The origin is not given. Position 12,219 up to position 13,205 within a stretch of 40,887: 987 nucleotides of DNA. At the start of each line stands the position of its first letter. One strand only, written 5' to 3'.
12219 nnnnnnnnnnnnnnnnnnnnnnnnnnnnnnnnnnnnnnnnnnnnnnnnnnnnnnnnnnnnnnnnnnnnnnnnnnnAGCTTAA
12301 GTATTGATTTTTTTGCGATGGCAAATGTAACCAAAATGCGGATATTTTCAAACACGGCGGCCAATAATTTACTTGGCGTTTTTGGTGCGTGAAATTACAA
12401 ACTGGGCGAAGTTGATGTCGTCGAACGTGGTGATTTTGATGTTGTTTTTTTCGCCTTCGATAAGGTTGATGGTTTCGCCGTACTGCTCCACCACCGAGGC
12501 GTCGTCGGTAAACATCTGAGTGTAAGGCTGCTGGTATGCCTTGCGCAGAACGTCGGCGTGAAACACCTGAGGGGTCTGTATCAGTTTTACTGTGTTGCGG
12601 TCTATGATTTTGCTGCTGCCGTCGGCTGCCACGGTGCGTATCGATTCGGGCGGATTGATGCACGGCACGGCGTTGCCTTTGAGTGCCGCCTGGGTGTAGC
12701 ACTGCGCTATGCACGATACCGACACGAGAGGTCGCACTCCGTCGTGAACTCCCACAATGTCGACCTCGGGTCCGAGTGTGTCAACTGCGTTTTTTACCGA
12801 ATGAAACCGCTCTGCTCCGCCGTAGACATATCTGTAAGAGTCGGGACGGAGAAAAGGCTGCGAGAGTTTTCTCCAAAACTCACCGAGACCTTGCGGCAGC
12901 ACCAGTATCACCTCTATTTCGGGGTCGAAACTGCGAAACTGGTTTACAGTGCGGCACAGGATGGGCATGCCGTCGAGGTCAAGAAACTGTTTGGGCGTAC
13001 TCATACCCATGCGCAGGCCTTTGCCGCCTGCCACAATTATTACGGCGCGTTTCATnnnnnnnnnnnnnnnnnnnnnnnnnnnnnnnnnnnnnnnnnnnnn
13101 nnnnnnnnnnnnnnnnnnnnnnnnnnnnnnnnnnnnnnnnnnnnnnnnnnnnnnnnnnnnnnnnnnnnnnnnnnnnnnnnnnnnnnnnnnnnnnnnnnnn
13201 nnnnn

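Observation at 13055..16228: Orphan CheR, degenerate CheR, receiver-less CheB and membrane GAF protein operon without any CheA/CheW/MCP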

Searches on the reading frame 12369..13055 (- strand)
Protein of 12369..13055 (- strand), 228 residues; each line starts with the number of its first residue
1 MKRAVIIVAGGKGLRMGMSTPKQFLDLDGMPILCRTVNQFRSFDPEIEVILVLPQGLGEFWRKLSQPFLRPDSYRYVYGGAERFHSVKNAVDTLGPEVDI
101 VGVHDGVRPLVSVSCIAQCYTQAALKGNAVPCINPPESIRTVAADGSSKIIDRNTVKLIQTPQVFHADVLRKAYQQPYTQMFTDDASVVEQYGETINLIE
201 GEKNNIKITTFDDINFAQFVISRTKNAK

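Call 3: search_protein_families(library=pfam, proteins=[window:12369-13055:-], max_evalue=0.01)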
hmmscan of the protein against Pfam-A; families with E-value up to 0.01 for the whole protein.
window:12369-13055:- (228 aa): 2 families
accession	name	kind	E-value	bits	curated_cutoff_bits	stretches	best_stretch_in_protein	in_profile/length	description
PF01128.25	IspD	-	4e-45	154.7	27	1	4-222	2-220/221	2-C-methyl-D-erythritol 4-phosphate cytidylyltransferase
PF12804.13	NTP_transf_3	-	1.9e-08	35.1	27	1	5-56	1-49/160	MobA-like NTP transferase domain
